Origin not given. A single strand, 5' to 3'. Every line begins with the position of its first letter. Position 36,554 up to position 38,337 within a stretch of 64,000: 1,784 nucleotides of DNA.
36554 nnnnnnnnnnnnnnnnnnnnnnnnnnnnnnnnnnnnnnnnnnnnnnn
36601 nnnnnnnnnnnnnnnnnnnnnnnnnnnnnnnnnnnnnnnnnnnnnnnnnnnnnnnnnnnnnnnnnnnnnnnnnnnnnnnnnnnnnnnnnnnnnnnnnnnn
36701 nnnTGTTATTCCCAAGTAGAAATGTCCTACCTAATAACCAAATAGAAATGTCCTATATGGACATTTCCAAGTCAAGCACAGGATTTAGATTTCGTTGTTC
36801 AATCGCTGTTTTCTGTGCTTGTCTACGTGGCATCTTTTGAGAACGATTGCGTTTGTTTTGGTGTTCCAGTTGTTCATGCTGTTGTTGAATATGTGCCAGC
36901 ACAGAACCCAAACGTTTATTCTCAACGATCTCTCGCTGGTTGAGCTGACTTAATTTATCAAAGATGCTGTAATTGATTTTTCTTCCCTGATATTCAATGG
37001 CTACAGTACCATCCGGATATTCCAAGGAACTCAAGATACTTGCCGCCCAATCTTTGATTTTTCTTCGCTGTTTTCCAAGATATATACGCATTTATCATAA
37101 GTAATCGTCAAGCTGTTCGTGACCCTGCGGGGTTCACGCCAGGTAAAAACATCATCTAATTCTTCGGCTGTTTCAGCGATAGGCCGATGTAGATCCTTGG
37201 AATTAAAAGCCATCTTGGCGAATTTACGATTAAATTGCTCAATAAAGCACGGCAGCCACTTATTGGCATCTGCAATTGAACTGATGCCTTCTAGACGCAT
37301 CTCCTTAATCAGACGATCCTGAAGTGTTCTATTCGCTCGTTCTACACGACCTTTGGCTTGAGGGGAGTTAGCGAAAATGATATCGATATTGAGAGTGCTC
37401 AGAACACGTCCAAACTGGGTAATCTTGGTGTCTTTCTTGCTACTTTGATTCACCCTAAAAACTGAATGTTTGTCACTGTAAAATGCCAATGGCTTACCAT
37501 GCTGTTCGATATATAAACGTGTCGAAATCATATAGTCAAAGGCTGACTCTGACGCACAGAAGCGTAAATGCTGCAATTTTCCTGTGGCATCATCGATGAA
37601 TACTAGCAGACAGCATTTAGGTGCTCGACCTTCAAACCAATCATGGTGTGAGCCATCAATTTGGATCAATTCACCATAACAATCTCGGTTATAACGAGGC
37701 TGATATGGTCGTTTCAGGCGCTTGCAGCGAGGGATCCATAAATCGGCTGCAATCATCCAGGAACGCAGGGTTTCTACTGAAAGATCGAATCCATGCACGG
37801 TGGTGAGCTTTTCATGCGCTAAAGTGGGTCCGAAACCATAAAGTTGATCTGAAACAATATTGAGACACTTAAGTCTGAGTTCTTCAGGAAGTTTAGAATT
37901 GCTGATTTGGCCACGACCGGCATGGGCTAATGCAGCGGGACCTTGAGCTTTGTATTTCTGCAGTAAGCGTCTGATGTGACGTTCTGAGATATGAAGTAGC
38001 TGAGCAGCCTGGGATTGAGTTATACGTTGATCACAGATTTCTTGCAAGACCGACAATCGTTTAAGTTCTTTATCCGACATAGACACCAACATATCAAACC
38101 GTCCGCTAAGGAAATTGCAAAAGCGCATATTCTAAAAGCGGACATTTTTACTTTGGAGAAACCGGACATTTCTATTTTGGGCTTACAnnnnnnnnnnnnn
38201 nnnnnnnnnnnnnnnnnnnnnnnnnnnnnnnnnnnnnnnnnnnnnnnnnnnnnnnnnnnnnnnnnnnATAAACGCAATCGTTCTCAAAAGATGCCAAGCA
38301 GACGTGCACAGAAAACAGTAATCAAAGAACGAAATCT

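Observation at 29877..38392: IS1202-group (ISAjo2-like) copies sit 5–6 bp from the XerC arm of pdif sites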

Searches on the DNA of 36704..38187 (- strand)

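Call 13: search_dna_similar(query=window:36704-38187:-, collection=plasmids, mode=near, max_rows=40)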
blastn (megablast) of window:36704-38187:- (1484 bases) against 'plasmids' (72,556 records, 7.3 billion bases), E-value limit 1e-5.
Records with a match: 260; places in all: 462; records where one place covers at least 80% of the query: 160.
Best place of each record, by identity: >=99% 20; 95-99% 34; 90-95% 70; 80-90% 134; 60-80% 2.
By first word of the organism name: Acinetobacter 260.
By predicted mobility (MOB-suite, as given by PLSDB): mobilizable 184; non-mobilizable 71; conjugative 5.
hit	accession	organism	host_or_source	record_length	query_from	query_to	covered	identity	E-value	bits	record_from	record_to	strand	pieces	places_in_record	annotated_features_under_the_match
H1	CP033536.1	Acinetobacter pittii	Homo sapiens,Bacterial culture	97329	1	1484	100%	99.9%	0e+0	2728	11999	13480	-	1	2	ISNCY family transposase | hypothetical protein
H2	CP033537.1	Acinetobacter pittii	Homo sapiens,Bacterial culture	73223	1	1484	100%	99.9%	0e+0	2728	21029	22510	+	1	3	ISNCY family transposase | hypothetical protein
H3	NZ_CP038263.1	Acinetobacter baumannii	-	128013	1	1484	100%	99.9%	0e+0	2728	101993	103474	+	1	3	ISNCY family transposase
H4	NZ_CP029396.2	Acinetobacter defluvii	pure culture,sewage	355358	1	1484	100%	99.9%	0e+0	2728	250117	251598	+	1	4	ISNCY family transposase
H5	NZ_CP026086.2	Acinetobacter pittii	Homo sapiens,Pure Culture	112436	1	1484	100%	99.9%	0e+0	2728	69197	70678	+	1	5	ISNCY family transposase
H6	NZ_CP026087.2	Acinetobacter pittii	Homo sapiens,Pure Culture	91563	1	1484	100%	99.9%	0e+0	2728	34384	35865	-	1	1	ISNCY family transposase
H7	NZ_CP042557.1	Acinetobacter baumannii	Whole organism,Room 7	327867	1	1484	100%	99.9%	0e+0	2728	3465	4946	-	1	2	ISNCY family transposase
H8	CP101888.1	Acinetobacter baumannii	Homo sapiens,catheter tip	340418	1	1484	100%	99.9%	0e+0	2728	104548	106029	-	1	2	ISNCY family transposase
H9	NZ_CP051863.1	Acinetobacter baumannii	Homo sapiens,cell culture,blood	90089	1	1484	100%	99.9%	0e+0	2728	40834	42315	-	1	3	ISNCY family transposase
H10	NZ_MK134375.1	Acinetobacter baumannii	pig,caecum at slaughter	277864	1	1484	100%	99.9%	0e+0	2728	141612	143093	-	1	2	ISNCY family transposase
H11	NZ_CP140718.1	Acinetobacter johnsonii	Homo sapiens,mixed culture,urine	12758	1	1484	100%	99.9%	0e+0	2728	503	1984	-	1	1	ISNCY family transposase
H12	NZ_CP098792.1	Acinetobacter baumannii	Homo sapiens,blood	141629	1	1484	100%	99.8%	0e+0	2723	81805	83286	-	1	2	ISNCY family transposase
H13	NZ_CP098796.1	Acinetobacter baumannii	Homo sapiens,blood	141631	1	1484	100%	99.7%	0e+0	2717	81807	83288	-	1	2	ISNCY family transposase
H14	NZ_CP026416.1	Acinetobacter sp. ACNIH2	-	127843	1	1484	100%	99.5%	0e+0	2695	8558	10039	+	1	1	none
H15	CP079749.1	Acinetobacter johnsonii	cell culture,water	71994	1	1484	100%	98.4%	0e+0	2606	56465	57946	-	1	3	ISNCY family transposase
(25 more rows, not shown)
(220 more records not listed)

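Call 14: get_annotated_region(hit=H1, flank=300)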
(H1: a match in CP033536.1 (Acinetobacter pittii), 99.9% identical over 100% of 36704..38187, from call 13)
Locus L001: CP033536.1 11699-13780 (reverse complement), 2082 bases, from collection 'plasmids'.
description: Acinetobacter pittii strain 2012N21-164 plasmid p2012N21-164-1, complete sequence
organism: Acinetobacter pittii (NCBI taxid 48296)
taxonomy: Bacteria; Pseudomonadota; Gammaproteobacteria; Moraxellales; Moraxellaceae; Acinetobacter; Acinetobacter pittii
host: -; source: Homo sapiens,Bacterial culture; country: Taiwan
typing (MOB-suite, as given by PLSDB): mobilizable; replicon rep_cluster_639; relaxase MOBP
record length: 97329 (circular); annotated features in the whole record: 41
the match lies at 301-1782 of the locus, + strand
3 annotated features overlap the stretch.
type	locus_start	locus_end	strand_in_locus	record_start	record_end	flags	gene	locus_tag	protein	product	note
CDS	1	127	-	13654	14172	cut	-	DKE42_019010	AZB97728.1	sel1 repeat family protein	-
CDS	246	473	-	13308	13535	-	-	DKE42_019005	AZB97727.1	hypothetical protein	-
CDS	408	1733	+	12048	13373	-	-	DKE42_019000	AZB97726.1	ISNCY family transposase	-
